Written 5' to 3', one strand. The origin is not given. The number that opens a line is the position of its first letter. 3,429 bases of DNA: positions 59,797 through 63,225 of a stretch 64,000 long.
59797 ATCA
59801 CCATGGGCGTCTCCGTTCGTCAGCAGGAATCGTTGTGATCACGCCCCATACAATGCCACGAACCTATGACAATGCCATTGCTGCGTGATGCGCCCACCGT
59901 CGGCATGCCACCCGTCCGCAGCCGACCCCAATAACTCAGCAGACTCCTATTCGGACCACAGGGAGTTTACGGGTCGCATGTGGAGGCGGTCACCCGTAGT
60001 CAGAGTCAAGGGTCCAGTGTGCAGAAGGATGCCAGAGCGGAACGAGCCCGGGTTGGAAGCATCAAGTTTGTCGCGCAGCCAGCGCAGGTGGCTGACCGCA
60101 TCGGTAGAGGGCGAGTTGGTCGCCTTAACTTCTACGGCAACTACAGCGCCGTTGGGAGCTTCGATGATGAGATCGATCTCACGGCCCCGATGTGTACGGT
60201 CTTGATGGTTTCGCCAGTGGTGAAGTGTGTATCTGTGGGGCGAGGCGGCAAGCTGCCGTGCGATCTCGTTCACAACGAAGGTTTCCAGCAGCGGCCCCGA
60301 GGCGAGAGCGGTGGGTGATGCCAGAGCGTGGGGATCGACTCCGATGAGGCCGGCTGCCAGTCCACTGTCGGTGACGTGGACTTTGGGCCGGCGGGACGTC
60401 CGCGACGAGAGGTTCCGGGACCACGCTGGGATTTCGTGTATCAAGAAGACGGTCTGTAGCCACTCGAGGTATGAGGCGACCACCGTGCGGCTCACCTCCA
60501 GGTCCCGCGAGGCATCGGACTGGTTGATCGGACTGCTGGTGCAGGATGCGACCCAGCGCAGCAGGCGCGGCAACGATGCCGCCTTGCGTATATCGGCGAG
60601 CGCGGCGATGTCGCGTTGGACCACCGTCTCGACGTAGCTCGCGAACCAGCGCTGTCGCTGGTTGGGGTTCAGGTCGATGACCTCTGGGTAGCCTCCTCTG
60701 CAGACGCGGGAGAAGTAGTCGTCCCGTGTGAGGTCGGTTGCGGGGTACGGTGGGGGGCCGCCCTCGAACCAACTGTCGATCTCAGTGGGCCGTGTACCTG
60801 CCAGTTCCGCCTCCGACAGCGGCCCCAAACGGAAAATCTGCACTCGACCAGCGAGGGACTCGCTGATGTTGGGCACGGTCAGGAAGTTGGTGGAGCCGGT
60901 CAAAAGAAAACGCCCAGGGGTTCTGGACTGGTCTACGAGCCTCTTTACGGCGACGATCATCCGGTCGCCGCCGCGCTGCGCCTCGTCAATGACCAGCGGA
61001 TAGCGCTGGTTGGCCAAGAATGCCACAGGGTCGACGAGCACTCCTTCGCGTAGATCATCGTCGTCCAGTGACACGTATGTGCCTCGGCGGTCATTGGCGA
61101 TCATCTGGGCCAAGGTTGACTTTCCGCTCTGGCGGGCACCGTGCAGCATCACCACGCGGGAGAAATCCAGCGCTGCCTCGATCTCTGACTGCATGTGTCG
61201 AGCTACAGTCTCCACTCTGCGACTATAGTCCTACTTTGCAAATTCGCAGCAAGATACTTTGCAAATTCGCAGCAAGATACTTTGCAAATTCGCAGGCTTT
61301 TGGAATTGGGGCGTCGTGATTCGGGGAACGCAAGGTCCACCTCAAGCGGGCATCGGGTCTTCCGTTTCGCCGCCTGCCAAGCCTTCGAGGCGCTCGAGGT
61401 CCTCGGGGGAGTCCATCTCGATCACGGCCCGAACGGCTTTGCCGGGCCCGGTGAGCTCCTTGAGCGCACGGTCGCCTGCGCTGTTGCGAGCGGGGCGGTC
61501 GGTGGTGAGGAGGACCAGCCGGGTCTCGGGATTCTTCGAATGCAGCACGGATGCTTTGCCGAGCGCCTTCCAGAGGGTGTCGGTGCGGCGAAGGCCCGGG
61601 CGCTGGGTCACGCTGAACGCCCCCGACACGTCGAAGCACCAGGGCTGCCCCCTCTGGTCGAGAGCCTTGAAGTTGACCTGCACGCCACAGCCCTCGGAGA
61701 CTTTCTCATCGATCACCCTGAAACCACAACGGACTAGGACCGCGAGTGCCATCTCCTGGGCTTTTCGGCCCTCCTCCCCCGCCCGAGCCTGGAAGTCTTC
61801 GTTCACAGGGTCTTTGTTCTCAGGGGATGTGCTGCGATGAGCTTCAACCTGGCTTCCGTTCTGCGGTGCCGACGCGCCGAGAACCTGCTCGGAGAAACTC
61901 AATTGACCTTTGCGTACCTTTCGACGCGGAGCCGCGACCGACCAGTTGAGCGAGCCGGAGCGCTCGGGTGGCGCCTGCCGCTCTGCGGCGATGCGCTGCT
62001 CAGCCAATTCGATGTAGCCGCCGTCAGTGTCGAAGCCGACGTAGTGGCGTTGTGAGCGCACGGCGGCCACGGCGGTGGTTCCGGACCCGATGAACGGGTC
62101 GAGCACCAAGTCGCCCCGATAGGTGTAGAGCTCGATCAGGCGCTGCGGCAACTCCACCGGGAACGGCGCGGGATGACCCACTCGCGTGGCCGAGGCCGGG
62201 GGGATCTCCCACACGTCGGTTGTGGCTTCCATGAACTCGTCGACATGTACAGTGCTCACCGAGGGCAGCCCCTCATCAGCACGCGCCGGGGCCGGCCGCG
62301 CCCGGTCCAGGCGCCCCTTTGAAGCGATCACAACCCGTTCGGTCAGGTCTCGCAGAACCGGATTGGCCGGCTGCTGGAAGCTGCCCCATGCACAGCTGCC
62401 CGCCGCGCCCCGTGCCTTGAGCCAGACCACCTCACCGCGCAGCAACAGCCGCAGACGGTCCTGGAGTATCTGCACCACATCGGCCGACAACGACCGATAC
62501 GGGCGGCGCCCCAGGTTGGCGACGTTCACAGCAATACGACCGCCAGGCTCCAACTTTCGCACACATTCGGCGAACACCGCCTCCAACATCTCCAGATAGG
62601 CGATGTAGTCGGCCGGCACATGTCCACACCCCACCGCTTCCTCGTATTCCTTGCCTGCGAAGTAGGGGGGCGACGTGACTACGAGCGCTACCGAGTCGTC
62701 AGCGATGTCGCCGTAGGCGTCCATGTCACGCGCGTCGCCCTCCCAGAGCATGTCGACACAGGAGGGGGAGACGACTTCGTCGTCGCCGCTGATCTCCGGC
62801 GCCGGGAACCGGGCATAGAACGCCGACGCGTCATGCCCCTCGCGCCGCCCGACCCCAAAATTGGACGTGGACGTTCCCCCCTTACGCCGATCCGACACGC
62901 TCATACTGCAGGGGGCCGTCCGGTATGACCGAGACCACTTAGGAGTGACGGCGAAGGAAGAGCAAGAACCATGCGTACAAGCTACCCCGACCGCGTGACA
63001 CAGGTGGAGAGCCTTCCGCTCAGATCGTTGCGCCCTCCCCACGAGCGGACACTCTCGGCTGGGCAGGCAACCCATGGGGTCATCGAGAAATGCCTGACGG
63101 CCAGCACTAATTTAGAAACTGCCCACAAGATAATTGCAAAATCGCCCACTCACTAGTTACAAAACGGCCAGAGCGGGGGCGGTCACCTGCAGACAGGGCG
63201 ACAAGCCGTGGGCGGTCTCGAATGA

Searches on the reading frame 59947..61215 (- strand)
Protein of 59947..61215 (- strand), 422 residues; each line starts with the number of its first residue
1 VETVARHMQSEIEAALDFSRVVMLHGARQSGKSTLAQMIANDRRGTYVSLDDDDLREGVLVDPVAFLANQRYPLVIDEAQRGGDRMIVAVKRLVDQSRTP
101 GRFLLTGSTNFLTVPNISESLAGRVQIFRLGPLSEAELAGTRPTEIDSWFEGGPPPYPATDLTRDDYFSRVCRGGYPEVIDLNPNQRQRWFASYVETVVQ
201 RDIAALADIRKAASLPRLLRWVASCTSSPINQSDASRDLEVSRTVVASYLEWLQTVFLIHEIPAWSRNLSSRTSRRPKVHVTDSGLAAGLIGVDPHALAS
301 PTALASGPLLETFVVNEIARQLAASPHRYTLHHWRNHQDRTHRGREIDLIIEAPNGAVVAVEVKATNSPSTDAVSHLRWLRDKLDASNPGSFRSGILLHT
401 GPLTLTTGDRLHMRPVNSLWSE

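Call 4: search_protein_families(library=pfam, proteins=[window:59947-61215:-], max_evalue=0.01)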
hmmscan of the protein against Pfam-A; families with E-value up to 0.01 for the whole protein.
window:59947-61215:- (422 aa): 8 families
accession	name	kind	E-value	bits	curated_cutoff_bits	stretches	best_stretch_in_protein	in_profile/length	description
PF13635.12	DUF4143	-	1.5e-38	132.5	28.1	1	200-365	1-159/160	Domain of unknown function (DUF4143)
PF13173.12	AAA_14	-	7.5e-22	78.1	27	1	20-138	3-128/129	AAA domain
PF13401.12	AAA_22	-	0.00018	22.3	27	0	74-111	88-126/130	AAA domain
PF07931.18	CPT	-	0.00033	20.9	22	1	20-60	2-42/172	Chloramphenicol phosphotransferase-like protein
PF08378.17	NERD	-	0.001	20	22.1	1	318-383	9-73/111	Nuclease-related domain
PF13671.12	AAA_33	-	0.0012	19.6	27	1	21-62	1-40/143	AAA domain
PF13191.12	AAA_16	-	0.0056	17.6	32.6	0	11-53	15-61/167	AAA ATPase domain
PF06414.18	Zeta_toxin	-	0.0078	16.1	22.3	0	21-57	18-56/199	Zeta toxin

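Call 5: search_protein_families(library=padloc, proteins=[window:59947-61215:-], max_evalue=0.01)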
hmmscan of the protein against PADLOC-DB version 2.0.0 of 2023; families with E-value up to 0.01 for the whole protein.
window:59947-61215:- (422 aa): 8 families
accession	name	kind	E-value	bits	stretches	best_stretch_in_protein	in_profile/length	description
PDLC04790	PDC-S01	-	3.4e-142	472.1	1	1-421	8-419/422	-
PDLC04789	PDC-S01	-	1.1e-50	170.7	1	4-368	2-343/375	-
PDLC04787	PDC-S01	-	1e-30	104.9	1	3-364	10-356/412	-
PDLC04791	PDC-S01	-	2.4e-25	87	1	9-376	11-362/395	-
PDLC04788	PDC-S01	-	1.2e-12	45.5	1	122-368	134-385/448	-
PDLC04786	PDC-S01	-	2e-09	34.7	1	247-371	272-392/439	-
PDLC04792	PDC-S01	-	1.2e-06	25.5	1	278-368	306-387/452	-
PDLC04984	PDC-S27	-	0.0023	14.8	1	315-371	362-418/474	-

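Call 6: search_protein_families(library=ncbifam, proteins=[window:59947-61215:-], max_evalue=0.01)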
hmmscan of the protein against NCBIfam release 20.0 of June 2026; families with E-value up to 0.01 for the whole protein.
window:59947-61215:- (422 aa): 1 family
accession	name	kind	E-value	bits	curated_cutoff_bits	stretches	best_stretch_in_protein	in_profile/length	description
NF052485.1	sider_ATP_EitC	equivalog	0.00059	19.3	485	0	317-362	148-193/251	siderophore ABC transporter ATP-binding protein EitC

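Call 12: find_encoding_contigs(protein=window:59947-61215:-, flank=10000, max_places=6)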
Protein window:59947-61215:- (422 aa): no gene with exactly this product is on record in the collection.

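Call 60: find_homologous_proteins(query=window:59947-61215:-, max_evalue=1e-20)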
Query window:59947-61215:- (422 aa): 5025 proteins with E <= 1e-20 among 8000 candidates; the best 120 are listed.
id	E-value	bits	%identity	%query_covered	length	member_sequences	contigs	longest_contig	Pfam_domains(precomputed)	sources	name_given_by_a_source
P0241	1.3e-275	932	100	98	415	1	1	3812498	PF13173.13,PF13635.13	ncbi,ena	-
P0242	1.6e-245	833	88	100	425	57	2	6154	PF13173.13,PF13635.13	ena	-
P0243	1.3e-225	767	81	100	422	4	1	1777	PF13173.13,PF13635.13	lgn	-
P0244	2.6e-225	766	81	100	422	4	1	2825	PF13173.13,PF13635.13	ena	-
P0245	7.9e-225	764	80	100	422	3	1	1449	PF13173.13,PF13635.13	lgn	-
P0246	6.5e-222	755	79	100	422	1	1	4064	PF13173.13,PF13635.13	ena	-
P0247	1.1e-220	751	78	100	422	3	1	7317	PF13173.13,PF13635.13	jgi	-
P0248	3.3e-218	743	77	100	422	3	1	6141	PF13173.13,PF13635.13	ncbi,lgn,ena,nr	ncbi:MAG: ATP-binding protein [bacterium]|nr:ATP-binding protein [bacterium]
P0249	3.6e-217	739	77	100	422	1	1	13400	PF13173.13,PF13635.13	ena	-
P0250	2.6e-215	733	77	100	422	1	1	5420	PF13173.13,PF13635.13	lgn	-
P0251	4.8e-215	732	77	100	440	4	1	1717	PF13173.13,PF13635.13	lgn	-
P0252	1.6e-213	727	75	100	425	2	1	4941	PF13173.13,PF13635.13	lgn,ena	-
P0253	3.8e-213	726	76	100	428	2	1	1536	PF13173.13,PF13635.13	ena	-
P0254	3.1e-209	713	74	100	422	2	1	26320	PF13173.13,PF13635.13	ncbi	-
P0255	3.1e-209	713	79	95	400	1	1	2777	PF13173.13,PF13635.13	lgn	-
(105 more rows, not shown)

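Call 61: find_encoding_contigs(protein=P0241, flank=10000, max_places=3)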
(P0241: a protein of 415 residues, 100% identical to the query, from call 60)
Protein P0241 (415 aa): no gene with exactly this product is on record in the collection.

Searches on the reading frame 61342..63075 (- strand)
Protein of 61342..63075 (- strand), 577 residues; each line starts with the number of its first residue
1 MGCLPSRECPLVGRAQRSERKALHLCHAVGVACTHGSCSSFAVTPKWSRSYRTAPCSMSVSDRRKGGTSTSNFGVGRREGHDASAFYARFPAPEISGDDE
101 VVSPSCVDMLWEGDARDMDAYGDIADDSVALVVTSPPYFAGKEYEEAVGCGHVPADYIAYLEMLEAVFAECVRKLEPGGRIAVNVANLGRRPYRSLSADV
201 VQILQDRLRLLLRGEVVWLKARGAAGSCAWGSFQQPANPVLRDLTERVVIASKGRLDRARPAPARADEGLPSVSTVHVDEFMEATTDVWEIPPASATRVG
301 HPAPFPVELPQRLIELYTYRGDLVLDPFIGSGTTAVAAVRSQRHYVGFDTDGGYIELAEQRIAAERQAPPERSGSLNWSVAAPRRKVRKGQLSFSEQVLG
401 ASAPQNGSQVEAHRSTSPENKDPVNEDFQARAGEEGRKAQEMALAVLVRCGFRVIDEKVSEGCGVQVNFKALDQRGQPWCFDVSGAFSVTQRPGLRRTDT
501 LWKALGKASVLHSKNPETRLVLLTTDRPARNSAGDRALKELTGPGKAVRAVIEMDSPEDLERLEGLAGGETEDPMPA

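Call 4: search_protein_families(library=pfam, proteins=[window:61342-63075:-], max_evalue=0.01)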
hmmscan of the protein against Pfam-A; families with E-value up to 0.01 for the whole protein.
window:61342-63075:- (577 aa): 1 family
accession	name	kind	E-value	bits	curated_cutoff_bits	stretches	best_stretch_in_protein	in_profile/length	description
PF01555.25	N6_N4_Mtase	-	8.9e-34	117.8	26.7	1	129-359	1-220/221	DNA methylase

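Call 5: search_protein_families(library=padloc, proteins=[window:61342-63075:-], max_evalue=0.01)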
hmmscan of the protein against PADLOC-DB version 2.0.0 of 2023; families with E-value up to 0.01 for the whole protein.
window:61342-63075:- (577 aa): 69 families (the best 25 are shown)
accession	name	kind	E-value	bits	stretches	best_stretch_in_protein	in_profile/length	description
PDLC03350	MTase_II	-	1.5e-79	265.6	1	61-364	4-297/312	Type II methyltransferase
PDLC03353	MTase_II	-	1e-53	180.5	1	110-364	12-252/260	Type II methyltransferase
PDLC03260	MTase_II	-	1.1e-30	104.8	2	284-386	230-334/349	Type II methyltransferase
PDLC03387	MTase_II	-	7.1e-29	98.9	2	283-365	197-278/289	Type II methyltransferase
PDLC03259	MTase_II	-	2.8e-28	96.9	1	113-362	9-255/423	Type II methyltransferase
PDLC03283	MTase_II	-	1.9e-26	91.2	1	112-367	9-276/352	Type II methyltransferase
PDLC03299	MTase_II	-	4.1e-26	90.2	1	119-363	24-258/296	Type II methyltransferase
PDLC03371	MTase_II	-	5e-26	89.8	1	123-367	24-257/260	Type II methyltransferase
PDLC03246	MTase_II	-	8.3e-23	79.1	1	102-357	106-361/376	Type II methyltransferase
PDLC03265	MTase_II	-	4.8e-21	73.6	2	285-362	251-328/333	Type II methyltransferase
PDLC03320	MTase_II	-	5.3e-20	69.8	1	287-369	196-281/289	Type II methyltransferase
PDLC03339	MTase_II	-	1.5e-18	64.8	1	286-363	192-272/399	Type II methyltransferase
PDLC03295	MTase_II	-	2e-18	64.9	2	299-365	202-269/292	Type II methyltransferase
PDLC03363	MTase_II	-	9.4e-18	62.6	1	297-366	53-122/294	Type II methyltransferase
PDLC03228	MTase_II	-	1.6e-16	58.8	1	300-369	143-212/227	Type II methyltransferase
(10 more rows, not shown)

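Call 6: search_protein_families(library=ncbifam, proteins=[window:61342-63075:-], max_evalue=0.01)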
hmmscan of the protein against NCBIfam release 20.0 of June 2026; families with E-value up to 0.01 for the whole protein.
window:61342-63075:- (577 aa): 5 families
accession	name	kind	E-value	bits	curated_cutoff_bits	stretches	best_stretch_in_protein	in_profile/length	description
NF008572.0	PRK11524.1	equivalog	3.5e-16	59.2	292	2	300-364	194-258/294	adenine-specific DNA-methyltransferase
NF050803.1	DnaMtaseCcrMCaul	equivalog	7.8e-14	51.3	830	1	300-384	185-269/350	adenine-specific DNA-methyltransferase CcrM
NF010253.0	PRK13699.1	subfamily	9.1e-14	51.7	244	1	300-371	143-214/226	DNA methyltransferase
NF043040.1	corrin_prot_MT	hypoth_equivalog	0.00045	19.7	180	0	311-366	32-87/216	corrinoid protein-associated methyltransferase CpaM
NF040721.1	Trm14_Arch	equivalog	0.0023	17.1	280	0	300-342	170-213/370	tRNA (guanine(6)-N2)-methyltransferase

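Call 33: find_homologous_proteins(query=window:61342-62904:-, max_evalue=0.00001)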
Query window:61342-62904:- (520 aa): 8000 proteins with E <= 0.00001 among 8000 candidates; the best 120 are listed.
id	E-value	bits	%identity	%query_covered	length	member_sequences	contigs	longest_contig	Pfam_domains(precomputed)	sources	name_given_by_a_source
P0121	0.0e+0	1102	94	100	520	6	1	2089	PF01555.25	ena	-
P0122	0.0e+0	1018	88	99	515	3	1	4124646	PF01555.25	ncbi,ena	-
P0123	0.0e+0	1018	89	99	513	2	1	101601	PF01555.25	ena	-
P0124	0.0e+0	1016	89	99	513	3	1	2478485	PF01555.25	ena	-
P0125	0.0e+0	1014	89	99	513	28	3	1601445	PF01555.25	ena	-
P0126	1.4e-297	1005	88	99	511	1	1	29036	PF01555.25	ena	-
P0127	1.7e-296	1002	88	99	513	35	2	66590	PF01555.25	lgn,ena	-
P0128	1.8e-296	1002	88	99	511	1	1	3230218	PF01555.25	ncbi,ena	-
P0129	1.4e-276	936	83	99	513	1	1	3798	PF01555.25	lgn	-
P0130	3.2e-276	935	82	98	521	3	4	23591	PF01555.25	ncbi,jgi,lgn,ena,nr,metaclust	ncbi:MAG: site-specific DNA-methyltransferase [Acidimicrobiaceae bacterium]|nr:site-specific DNA-met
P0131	5.2e-264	895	80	99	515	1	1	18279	PF01555.25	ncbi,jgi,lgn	-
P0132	4.1e-250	849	76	99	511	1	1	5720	PF01555.25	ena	-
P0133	5.1e-244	829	74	99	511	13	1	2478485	PF01555.25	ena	-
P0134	4.2e-241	819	73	99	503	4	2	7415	PF01555.25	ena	-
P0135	1.0e-240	818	74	98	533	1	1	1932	PF01555.25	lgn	-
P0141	2.3e-234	797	72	98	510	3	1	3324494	PF01555.25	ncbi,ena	-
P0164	1.3e-224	765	74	93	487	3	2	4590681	PF01555.25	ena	-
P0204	2.9e-218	744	68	98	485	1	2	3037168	PF01555.25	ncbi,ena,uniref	ncbi:DNA-methyltransferase [Candidatus Poriferisocius sp.]|uniref:DNA-methyltransferase n=1 Tax=Cand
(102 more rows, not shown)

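Call 34: find_encoding_contigs(protein=P0141, flank=8000, max_places=2)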
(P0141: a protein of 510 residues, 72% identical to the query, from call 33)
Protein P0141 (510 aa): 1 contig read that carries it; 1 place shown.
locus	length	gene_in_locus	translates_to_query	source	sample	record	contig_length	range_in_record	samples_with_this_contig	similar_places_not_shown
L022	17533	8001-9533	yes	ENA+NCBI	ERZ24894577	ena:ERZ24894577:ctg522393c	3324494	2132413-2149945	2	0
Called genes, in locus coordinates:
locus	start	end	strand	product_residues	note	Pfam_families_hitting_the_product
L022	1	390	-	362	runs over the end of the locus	PF13518:HTH_28 (faint), PF13384:HTH_23, PF13551:HTH_29, PF01418:HTH_6 (faint), PF13565:HTH_32, PF13358:DDE_3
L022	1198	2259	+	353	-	PF13749:HATPase_c_4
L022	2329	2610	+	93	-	-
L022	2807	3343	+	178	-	PF13340:DUF4096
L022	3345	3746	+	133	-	-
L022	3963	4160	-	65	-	-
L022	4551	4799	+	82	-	-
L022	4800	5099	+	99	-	-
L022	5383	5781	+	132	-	PF00903:Glyoxalase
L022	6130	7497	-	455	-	PF01266:DAO (weak), PF01593:Amino_oxidase, PF13450:NAD_binding_8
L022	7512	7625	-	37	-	PF00080:Sod_Cu (weak)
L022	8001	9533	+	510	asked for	PF01555:N6_N4_Mtase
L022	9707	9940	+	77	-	-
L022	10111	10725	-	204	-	-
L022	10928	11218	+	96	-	-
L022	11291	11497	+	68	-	PF01909:NTP_transf_2 (weak)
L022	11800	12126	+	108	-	-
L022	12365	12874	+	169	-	PF08843:AbiEii (faint), PF19502:DUF6036 (weak)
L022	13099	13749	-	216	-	PF08002:DUF1697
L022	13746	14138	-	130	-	PF11528:DUF3224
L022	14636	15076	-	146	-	PF01610:DDE_Tnp_ISL3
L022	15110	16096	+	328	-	-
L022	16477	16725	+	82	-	PF13361:UvrD_C, PF13538:UvrD_C_2 (weak)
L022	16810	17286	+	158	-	PF03852:Vsr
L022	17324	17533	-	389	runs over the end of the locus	PF20296:MTaX1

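Call 35: find_encoding_contigs(protein=P0204, flank=8000, max_places=2)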
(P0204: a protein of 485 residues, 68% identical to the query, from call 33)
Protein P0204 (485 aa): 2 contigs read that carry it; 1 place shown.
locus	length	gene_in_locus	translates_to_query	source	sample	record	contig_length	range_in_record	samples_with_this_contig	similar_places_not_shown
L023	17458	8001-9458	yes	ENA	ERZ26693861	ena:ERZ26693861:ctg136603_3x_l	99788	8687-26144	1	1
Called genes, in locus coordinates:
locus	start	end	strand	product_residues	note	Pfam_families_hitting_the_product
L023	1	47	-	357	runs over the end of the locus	PF01595:CNNM, PF00571:CBS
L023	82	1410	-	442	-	PF01595:CNNM, PF00571:CBS (faint), PF03471:CorC_HlyC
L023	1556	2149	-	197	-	-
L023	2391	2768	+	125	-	PF01047:MarR, PF12802:MarR_2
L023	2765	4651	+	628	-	PF00664:ABC_membrane, PF02463:SMC_N (faint), PF00005:ABC_tran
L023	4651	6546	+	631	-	PF00664:ABC_membrane, PF00005:ABC_tran, PF13401:AAA_22 (faint)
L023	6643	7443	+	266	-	PF00005:ABC_tran, PF13304:AAA_21 (faint)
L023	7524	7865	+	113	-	-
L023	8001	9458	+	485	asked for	PF01555:N6_N4_Mtase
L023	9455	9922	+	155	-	PF13577:SnoaL_4, PF12680:SnoaL_2 (weak)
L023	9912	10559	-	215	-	PF04263:TPK_catalytic, PF04265:TPK_B1_binding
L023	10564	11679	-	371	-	-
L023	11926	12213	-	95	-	-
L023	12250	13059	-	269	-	PF00378:ECH_1, PF16113:ECH_2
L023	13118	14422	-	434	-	-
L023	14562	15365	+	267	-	PF00378:ECH_1, PF16113:ECH_2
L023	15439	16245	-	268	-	PF03950:tRNA-synt_1c_C, PF20974:tRNA-synt_1c_C2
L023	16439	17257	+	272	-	-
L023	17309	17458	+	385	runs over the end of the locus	PF04909:Amidohydro_2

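Call 36: find_encoding_contigs(protein=P0164, flank=8000, max_places=2)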
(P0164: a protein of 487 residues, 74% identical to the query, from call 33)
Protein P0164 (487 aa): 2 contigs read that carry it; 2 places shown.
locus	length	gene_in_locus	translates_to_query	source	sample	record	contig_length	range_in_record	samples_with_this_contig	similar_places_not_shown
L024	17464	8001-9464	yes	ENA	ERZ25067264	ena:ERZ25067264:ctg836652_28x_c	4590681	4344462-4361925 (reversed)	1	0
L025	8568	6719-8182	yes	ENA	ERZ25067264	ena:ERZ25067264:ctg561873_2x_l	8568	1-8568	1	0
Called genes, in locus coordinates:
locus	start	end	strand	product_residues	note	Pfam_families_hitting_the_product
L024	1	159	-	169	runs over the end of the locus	PF06224:AlkZ-like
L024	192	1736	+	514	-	PF00271:Helicase_C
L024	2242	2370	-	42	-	-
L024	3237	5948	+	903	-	-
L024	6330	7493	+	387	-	-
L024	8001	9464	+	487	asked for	PF01555:N6_N4_Mtase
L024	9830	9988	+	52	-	-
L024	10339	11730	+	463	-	-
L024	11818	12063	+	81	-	-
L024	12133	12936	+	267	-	-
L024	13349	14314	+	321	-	PF04465:DUF499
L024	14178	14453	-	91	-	-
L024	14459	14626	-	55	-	-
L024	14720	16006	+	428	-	-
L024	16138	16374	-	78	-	PF01402:RHH_1 (weak)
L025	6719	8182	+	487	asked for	PF01555:N6_N4_Mtase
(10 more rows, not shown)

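Call 63: find_encoding_contigs(protein=window:61342-62904:-, flank=10000, max_places=3)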
Protein window:61342-62904:- (520 aa): no gene with exactly this product is on record in the collection.
